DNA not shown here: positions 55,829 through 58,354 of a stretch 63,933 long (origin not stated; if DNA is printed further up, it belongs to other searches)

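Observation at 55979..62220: Uncharacterised envelope system: two paralogous 'ectodomain-first' phosphodiesterase-like polytopic proteins bracketing a GT4 glycosyltransferase and an L,D-transpeptidase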

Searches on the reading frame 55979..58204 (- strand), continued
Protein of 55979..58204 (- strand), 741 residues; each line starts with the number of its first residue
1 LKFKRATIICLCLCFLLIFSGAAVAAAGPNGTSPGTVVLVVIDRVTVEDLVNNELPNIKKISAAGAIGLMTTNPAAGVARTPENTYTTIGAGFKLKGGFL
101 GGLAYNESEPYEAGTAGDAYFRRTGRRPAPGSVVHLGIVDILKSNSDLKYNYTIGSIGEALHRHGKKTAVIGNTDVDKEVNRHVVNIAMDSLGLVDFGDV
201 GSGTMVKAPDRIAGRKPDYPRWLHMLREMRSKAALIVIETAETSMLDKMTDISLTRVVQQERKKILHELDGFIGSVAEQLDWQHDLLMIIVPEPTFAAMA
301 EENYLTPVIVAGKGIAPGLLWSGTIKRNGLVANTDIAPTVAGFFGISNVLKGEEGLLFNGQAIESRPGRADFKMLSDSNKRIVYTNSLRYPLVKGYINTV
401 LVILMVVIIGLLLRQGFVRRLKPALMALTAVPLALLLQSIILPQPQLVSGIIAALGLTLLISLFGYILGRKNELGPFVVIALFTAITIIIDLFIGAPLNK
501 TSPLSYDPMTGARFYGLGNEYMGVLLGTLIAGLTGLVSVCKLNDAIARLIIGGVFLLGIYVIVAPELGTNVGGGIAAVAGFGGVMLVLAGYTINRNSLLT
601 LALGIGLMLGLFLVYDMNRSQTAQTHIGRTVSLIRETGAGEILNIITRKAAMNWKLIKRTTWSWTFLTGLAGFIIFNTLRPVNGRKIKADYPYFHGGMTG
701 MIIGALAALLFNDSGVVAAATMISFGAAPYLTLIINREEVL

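Call 44: find_encoding_contigs(protein=P0050, flank=7000, max_places=2)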
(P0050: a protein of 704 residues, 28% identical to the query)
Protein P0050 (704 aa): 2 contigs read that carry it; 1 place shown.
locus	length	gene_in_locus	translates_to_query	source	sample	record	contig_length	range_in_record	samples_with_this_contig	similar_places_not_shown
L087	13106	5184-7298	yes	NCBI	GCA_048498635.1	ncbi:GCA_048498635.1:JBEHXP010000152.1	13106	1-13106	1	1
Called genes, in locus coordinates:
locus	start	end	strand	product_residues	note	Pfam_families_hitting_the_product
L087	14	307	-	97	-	PF05016:ParE_toxin (weak)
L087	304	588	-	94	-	PF02604:PhdYeFM_antitox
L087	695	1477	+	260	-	PF01209:Ubie_methyltran, PF08241:Methyltransf_11, PF08242:Methyltransf_12, PF13649:Methyltransf_25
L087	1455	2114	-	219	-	PF11611:DUF4352 (weak)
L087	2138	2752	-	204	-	-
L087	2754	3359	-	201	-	PF19803:DUF6286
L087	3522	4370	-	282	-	PF01842:ACT, PF13740:ACT_6 (weak), PF00551:Formyl_trans_N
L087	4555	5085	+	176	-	PF00165:HTH_AraC (weak), PF12833:HTH_18, PF00165:HTH_AraC (weak)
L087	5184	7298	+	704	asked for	-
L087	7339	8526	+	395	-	PF01168:Ala_racemase_N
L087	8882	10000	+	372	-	PF00294:PfkB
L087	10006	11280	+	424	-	PF02056:Glyco_hydro_4, PF11975:Glyco_hydro_4C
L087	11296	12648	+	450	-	PF13531:SBP_bac_11 (faint), PF01547:SBP_bac_1, PF13416:SBP_bac_8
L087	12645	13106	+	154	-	?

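Call 45: find_encoding_contigs(protein=P0082, flank=7000, max_places=2)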
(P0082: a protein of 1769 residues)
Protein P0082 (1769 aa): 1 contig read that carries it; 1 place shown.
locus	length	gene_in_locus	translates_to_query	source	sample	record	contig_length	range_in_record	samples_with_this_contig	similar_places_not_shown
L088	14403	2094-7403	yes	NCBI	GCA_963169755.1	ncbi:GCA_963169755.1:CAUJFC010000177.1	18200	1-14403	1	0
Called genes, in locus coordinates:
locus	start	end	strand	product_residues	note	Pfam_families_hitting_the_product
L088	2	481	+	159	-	?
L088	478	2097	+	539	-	PF03023:MurJ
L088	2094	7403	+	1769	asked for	PF00535:Glycos_transf_2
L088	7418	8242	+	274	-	-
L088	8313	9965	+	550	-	PF06418:CTP_synth_N, PF00117:GATase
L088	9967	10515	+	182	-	PF00293:NUDIX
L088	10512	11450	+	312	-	PF02899:Phage_int_SAM_1, PF13495:Phage_int_SAM_4 (weak), PF00589:Phage_integrase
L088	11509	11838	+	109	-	PF01258:zf-dskA_traR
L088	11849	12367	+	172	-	-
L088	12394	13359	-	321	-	PF13946:DUF4214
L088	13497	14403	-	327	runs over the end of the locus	PF00579:tRNA-synt_1b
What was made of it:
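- On GT-C-type three-component systems: A MurJ-family gene overlaps the fusion gene (call 45).
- A MurJ-family gene overlaps the start of the fusion gene in L088 (call 45).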

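Call 54: search_protein_families(library=pfam, proteins=[L042:8394-9554:+, L079:9525-12845:+, L053:4304-5569:+, L050:8257-9090:+, L046:4711-5904:+, L044:8188-9504:+, L084:2930-5587:+, L069:8066-9025:+, L064:4621-5739:-, L068:3770-4744:+], max_evalue=0.0001)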
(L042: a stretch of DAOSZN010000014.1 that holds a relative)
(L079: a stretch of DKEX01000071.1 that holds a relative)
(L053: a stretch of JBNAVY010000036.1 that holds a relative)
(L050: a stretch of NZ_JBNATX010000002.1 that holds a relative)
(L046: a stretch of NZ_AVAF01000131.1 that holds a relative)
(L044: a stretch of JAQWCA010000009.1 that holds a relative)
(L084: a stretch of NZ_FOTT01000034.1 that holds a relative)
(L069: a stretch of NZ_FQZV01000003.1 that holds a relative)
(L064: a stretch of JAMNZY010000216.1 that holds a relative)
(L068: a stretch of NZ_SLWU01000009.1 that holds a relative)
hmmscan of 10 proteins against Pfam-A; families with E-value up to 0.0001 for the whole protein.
L042:8394-9554:+ (386 aa): 2 families
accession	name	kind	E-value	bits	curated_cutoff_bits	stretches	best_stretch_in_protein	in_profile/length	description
PF00149.33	Metallophos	-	2e-14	54.9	21.5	1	3-207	2-191/191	Calcineurin-like phosphoesterase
PF12850.12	Metallophos_2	-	3.1e-08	34.2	27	1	51-229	27-141/154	Calcineurin-like phosphoesterase superfamily domain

L079:9525-12845:+ (1106 aa): 3 families
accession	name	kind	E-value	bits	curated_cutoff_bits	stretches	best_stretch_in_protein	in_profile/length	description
PF13514.12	AAA_27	-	4.1e-08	33.5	22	1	6-197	3-173/206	AAA domain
PF13476.12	AAA_23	-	2.2e-07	32.2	27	1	8-253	1-189/201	AAA domain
PF02463.25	SMC_N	-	3.2e-07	30.4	40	0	584-1093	135-200/220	RecF/RecN/SMC N terminal domain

L053:4304-5569:+ (421 aa): 2 families
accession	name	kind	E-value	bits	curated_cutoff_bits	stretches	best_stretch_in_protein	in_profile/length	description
PF02274.22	ADI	-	7.8e-113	377.7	22.8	1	55-420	2-377/377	Arginine deiminase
PF19420.4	DDAH_eukar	-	3.5e-13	49.9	23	1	173-418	57-290/291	N,N dimethylarginine dimethylhydrolase, eukaryotic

L050:8257-9090:+ (277 aa): 1 family
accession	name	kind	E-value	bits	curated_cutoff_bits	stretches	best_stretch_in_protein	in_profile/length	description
PF01925.25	TauE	-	3.7e-54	184.3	32.6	1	9-270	2-237/237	Sulfite exporter TauE/SafE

L046:4711-5904:+ (397 aa): 1 family
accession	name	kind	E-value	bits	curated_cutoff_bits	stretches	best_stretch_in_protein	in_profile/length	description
PF07454.18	SpoIIP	-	2.7e-70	237.4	24.4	1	92-386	1-269/269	Stage II sporulation protein P (SpoIIP)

L044:8188-9504:+ (438 aa): 4 families
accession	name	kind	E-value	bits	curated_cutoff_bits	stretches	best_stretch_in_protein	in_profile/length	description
PF13393.11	tRNA-synt_His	-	8.7e-42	143.9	25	1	13-330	1-308/308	Histidyl-tRNA synthetase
PF03129.25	HGTP_anticodon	-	1.1e-19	70.8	21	1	350-438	1-92/94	Anticodon binding domain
PF00152.25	tRNA-synt_2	-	1e-06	28.5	25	1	25-144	25-128/308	tRNA synthetases class II (D, K and N)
PF00587.30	tRNA-synt_2b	-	2.9e-06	27.9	29.3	1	84-171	18-109/179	tRNA synthetase class II core domain (G, H, P, S and T)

L084:2930-5587:+ (885 aa): 3 families
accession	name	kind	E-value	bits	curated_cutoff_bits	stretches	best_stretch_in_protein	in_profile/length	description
PF01411.24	tRNA-synt_2c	-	2.5e-221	736.4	30.3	1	17-565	1-551/552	tRNA synthetases class II (A)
PF07973.19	tRNA_SAD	-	3.5e-18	65.7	24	1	663-706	1-44/44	Threonyl and Alanyl tRNA synthetase second additional domain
PF02272.25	DHHA1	-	3.4e-16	60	25.9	1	781-883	2-101/102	DHHA1 domain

L069:8066-9025:+ (319 aa): 2 families
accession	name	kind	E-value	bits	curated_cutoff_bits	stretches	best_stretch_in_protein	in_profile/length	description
PF00248.27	Aldo_ket_red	-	1.5e-27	96.9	24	1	18-209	1-197/291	Aldo/keto reductase family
PF00037.32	Fer4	-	2.4e-05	24.4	21.1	0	295-317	2-24/24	4Fe-4S binding domain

L064:4621-5739:- (372 aa): 2 families
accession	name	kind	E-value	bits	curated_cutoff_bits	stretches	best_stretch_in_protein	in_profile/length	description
PF12555.13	SteA-like_C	-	2.4e-15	56.7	26.4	1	320-371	1-52/52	SteA-like C-terminal domain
PF04263.21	TPK_catalytic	-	2e-09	37.8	30.7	1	193-233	8-48/113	Thiamin pyrophosphokinase, catalytic domain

L068:3770-4744:+ (324 aa): 1 family
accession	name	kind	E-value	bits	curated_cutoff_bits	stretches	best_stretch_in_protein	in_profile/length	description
PF03418.19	Peptidase_A25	-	3.1e-106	355.7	27.8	2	16-251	12-250/353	Germination protease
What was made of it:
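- Tried and rejected: Other recurrent neighbours (SbcCD-like, tRNA synthetases, Gpr, SpoIIP, TauE, arginine deiminase) are housekeeping genes (call 54).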

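Call 75: search_protein_families(library=pfam, proteins=[L003:10246-10797:+, L088:7418-8242:+, L086:11109-11951:+], max_evalue=0.01)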
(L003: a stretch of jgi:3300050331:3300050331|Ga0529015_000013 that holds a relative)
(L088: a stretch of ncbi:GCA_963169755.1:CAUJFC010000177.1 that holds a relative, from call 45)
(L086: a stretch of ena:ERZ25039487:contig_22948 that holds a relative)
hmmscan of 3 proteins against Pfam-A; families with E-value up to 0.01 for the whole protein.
L003:10246-10797:+ (183 aa): 2 families
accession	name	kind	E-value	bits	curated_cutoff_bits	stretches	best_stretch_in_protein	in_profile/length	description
PF12850.12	Metallophos_2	-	4.2e-28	98.7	27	1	1-164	1-151/154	Calcineurin-like phosphoesterase superfamily domain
PF00149.33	Metallophos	-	3e-16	60.8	21.5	1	1-92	1-89/191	Calcineurin-like phosphoesterase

L088:7418-8242:+ (274 aa): 0 families

L086:11109-11951:+ (280 aa): 0 families
